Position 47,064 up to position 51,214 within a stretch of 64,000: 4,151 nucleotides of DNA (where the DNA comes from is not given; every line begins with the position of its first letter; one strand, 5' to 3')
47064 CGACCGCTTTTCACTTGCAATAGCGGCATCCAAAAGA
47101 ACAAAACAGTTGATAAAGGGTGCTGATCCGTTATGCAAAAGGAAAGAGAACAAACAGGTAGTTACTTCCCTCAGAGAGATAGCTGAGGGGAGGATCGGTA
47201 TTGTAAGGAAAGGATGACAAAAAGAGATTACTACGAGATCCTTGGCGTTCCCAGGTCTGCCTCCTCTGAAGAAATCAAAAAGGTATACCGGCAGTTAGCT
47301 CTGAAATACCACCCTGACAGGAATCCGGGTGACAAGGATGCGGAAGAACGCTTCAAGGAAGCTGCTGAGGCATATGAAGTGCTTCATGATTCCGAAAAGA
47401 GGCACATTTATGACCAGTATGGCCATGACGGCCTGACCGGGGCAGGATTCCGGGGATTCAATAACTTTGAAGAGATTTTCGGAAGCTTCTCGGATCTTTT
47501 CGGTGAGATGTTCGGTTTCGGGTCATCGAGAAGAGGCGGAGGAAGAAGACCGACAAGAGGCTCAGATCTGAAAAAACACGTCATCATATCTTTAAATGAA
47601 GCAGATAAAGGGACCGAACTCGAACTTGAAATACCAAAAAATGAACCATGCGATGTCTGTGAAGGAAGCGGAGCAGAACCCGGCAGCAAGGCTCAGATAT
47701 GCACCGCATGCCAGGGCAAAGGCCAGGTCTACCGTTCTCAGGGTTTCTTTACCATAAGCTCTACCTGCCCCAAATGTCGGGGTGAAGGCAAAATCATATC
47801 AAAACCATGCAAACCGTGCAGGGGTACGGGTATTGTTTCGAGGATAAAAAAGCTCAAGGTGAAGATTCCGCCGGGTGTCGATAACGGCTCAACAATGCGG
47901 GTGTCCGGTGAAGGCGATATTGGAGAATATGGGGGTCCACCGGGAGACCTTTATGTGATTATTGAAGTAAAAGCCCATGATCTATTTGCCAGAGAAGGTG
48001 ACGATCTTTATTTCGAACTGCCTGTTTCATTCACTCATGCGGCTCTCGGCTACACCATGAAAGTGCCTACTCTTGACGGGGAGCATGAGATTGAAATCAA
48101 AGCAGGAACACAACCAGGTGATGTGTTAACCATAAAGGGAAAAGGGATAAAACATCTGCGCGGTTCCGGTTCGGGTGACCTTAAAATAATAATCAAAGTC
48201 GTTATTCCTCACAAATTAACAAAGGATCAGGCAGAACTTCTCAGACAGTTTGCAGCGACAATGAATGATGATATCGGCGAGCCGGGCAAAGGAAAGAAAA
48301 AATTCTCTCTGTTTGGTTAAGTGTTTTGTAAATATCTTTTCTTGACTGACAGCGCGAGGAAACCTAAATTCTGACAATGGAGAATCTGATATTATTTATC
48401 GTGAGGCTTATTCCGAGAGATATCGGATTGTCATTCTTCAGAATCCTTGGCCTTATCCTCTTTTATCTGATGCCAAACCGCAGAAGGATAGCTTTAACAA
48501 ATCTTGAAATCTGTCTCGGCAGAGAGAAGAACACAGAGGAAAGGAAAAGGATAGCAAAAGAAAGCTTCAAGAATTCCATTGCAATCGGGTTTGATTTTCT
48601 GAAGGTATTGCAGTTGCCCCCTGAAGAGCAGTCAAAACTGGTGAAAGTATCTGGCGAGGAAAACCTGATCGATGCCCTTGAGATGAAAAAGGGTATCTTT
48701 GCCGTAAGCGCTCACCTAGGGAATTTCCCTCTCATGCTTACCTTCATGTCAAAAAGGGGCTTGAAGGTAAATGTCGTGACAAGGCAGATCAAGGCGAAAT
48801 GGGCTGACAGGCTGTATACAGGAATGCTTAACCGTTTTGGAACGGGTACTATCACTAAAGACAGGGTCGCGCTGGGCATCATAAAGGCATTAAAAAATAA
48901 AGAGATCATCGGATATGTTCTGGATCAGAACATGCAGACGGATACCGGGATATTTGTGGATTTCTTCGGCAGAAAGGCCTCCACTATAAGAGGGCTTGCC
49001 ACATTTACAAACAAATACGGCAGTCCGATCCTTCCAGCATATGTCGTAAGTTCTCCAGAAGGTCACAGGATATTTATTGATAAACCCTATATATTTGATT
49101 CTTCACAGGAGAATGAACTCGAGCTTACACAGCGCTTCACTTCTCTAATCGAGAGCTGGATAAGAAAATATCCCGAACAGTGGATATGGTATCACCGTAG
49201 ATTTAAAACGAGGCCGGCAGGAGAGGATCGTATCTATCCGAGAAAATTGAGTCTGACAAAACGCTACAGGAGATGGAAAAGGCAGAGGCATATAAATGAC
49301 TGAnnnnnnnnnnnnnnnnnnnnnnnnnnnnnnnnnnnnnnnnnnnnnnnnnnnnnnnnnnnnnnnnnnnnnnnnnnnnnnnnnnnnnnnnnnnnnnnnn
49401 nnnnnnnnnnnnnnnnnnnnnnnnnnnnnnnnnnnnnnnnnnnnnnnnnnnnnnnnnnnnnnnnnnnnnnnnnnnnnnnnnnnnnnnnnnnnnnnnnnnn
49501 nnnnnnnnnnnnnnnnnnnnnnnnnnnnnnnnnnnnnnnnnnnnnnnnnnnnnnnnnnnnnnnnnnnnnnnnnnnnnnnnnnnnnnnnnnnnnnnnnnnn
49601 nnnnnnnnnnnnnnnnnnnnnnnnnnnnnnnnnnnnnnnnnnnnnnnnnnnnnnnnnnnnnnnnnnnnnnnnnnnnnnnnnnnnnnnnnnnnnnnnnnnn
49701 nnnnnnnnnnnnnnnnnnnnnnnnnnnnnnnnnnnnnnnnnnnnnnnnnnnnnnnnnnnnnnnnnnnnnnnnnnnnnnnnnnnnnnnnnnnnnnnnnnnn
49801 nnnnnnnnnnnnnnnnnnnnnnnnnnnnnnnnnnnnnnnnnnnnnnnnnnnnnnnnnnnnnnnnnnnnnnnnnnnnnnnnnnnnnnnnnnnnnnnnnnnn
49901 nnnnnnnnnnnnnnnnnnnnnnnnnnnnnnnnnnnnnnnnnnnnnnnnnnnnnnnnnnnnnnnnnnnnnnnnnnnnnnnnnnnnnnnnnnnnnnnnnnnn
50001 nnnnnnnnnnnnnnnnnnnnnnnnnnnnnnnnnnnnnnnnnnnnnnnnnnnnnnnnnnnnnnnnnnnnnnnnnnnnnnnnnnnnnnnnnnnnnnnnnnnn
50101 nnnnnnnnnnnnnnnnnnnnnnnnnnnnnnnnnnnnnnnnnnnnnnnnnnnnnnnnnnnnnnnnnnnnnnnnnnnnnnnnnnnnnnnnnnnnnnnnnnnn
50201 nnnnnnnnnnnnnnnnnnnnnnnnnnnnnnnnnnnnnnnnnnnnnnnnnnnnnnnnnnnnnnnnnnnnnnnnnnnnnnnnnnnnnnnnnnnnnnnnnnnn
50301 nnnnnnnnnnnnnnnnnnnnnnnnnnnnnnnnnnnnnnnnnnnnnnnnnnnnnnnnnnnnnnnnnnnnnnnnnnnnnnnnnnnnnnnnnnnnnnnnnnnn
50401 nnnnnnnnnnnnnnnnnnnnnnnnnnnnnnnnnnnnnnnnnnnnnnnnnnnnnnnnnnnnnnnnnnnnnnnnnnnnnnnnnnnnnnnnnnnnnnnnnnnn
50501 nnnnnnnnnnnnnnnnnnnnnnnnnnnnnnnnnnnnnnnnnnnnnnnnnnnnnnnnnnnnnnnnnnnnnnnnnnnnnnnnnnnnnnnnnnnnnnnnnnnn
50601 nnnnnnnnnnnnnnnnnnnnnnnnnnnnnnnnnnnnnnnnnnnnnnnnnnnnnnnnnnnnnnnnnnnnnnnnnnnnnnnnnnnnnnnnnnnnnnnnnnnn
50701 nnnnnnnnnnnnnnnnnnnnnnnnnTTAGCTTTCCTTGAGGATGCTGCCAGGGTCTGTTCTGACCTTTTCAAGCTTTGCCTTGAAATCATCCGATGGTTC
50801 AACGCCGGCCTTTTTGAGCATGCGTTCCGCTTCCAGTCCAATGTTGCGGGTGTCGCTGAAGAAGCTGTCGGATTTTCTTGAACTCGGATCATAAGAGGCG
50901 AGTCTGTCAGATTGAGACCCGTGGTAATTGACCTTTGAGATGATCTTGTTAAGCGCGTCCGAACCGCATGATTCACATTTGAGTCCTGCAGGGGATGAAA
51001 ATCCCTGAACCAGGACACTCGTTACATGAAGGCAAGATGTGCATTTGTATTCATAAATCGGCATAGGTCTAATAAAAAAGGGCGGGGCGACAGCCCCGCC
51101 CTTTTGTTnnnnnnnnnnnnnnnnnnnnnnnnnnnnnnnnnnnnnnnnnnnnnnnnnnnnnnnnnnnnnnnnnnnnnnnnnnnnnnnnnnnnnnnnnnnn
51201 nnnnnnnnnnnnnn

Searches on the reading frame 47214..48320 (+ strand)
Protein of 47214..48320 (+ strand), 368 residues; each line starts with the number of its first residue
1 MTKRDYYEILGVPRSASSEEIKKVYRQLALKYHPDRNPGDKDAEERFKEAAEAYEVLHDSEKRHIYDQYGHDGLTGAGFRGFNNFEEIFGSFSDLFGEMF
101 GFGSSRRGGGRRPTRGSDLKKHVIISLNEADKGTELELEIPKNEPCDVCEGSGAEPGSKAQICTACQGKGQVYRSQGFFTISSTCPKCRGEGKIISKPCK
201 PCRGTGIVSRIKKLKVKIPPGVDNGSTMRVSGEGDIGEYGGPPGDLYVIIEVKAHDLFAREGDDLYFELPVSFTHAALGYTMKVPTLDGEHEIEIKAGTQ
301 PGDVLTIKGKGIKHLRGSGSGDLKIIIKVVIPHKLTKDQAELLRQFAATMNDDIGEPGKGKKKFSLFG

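Call 9: search_protein_families(library=pfam, proteins=[window:47214-48320:+])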
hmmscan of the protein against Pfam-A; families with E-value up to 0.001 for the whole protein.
window:47214-48320:+ (368 aa): 3 families
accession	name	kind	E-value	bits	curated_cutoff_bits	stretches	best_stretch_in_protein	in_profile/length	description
PF01556.23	DnaJ_C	-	2.6e-48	164.3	26.6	1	122-332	4-152/152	DnaJ C terminal domain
PF00226.36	DnaJ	-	2.4e-28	98.5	27.8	1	5-67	1-63/63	DnaJ domain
PF00684.25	DnaJ_CXXCXGXG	-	6e-16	58.9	32.7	1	146-206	1-65/65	DnaJ central domain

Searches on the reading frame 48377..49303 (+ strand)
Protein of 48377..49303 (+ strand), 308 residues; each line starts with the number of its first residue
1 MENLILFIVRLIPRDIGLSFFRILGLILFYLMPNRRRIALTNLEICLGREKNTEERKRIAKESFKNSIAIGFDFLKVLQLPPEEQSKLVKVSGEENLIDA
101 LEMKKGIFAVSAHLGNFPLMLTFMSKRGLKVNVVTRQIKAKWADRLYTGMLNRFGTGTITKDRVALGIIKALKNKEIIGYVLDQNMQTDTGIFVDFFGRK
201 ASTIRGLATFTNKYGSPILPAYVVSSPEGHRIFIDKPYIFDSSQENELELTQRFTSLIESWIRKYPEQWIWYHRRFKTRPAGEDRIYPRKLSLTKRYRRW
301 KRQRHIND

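Call 9: search_protein_families(library=pfam, proteins=[window:48377-49303:+])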
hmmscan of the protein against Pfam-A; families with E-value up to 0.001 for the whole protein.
window:48377-49303:+ (308 aa): 1 family
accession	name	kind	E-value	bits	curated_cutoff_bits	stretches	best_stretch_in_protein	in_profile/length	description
PF03279.18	Lip_A_acyltrans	-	6.4e-49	167.2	22.3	1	4-278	21-295/295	Bacterial lipid A biosynthesis acyltransferase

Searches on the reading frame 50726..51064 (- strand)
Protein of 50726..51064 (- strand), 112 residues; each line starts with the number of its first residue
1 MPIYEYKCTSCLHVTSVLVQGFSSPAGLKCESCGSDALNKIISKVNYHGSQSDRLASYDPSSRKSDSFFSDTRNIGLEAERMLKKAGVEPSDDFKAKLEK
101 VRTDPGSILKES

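Call 9: search_protein_families(library=pfam, proteins=[window:50726-51064:-])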
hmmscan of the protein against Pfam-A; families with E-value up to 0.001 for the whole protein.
window:50726-51064:- (112 aa): 1 family
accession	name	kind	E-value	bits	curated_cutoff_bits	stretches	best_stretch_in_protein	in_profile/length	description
PF09723.15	Zn_ribbon_8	-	5.2e-12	46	34.4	1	1-42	1-41/41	Zinc ribbon domain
